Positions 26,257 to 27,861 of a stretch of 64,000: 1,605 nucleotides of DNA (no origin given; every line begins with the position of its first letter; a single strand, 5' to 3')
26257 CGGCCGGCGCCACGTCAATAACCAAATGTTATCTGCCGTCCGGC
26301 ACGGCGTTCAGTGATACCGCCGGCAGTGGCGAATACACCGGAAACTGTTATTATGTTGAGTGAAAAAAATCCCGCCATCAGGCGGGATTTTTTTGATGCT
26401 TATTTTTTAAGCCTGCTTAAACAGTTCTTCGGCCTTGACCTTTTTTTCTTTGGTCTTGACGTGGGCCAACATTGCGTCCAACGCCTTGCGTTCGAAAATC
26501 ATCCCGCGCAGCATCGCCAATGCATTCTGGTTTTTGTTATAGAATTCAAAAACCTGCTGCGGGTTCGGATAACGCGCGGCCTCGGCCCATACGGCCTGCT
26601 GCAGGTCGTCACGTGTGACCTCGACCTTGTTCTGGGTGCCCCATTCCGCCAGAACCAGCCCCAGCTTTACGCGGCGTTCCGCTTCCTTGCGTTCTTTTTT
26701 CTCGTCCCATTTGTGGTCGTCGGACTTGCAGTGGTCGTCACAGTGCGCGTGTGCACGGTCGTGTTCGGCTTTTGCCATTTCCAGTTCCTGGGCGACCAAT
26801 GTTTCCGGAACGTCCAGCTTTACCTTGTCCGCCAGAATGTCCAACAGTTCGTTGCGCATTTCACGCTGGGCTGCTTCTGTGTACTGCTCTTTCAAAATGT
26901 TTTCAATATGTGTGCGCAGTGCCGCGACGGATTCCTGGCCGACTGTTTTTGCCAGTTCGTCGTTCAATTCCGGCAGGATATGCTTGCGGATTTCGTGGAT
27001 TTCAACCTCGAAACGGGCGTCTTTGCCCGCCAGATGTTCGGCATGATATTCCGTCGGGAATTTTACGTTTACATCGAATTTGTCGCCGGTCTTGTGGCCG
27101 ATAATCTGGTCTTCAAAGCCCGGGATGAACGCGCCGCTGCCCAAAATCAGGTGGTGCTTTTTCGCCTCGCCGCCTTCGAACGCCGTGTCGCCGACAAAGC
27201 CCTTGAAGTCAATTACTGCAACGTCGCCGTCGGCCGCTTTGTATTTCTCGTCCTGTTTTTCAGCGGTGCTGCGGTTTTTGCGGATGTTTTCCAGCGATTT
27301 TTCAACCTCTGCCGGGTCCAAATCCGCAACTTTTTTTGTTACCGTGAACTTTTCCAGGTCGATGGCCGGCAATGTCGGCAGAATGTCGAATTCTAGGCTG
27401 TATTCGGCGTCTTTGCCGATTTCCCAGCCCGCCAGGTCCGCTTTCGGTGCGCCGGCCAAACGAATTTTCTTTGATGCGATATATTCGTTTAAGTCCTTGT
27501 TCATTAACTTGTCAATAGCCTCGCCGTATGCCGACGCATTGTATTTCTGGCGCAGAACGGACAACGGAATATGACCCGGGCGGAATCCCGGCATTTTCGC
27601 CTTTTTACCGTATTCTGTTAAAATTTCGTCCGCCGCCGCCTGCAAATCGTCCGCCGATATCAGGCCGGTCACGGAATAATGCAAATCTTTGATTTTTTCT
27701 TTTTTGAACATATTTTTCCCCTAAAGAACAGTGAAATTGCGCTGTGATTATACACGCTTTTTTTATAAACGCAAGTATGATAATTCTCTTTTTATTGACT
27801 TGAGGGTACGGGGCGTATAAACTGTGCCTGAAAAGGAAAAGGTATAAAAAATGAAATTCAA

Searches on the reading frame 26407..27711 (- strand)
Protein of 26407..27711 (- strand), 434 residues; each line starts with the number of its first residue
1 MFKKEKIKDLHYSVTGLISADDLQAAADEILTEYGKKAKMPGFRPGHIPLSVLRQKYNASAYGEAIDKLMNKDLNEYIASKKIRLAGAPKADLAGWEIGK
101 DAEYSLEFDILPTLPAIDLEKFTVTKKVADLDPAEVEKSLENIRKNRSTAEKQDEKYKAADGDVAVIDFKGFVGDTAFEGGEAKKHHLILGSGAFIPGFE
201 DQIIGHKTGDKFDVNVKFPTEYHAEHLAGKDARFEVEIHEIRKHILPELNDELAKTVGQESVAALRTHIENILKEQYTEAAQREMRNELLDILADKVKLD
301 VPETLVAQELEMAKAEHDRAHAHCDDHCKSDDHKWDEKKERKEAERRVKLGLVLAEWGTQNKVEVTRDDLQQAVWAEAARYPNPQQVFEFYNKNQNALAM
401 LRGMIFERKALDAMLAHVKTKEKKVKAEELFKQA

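Call 14: search_protein_families(library=pfam, proteins=[window:26407-27711:-], max_evalue=0.001)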
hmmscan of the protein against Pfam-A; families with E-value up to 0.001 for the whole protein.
window:26407-27711:- (434 aa): 3 families
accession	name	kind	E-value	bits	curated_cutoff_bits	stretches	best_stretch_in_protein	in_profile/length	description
PF05697.18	Trigger_N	-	2.3e-30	106.2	22.2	1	3-143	4-144/144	Bacterial trigger factor protein (TF)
PF05698.19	Trigger_C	-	1.1e-26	94.3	22.7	1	261-415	1-161/162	Bacterial trigger factor protein (TF) C-terminus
PF00254.34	FKBP_C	-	1.3e-15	57.9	21.1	1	157-238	3-93/94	FKBP-type peptidyl-prolyl cis-trans isomerase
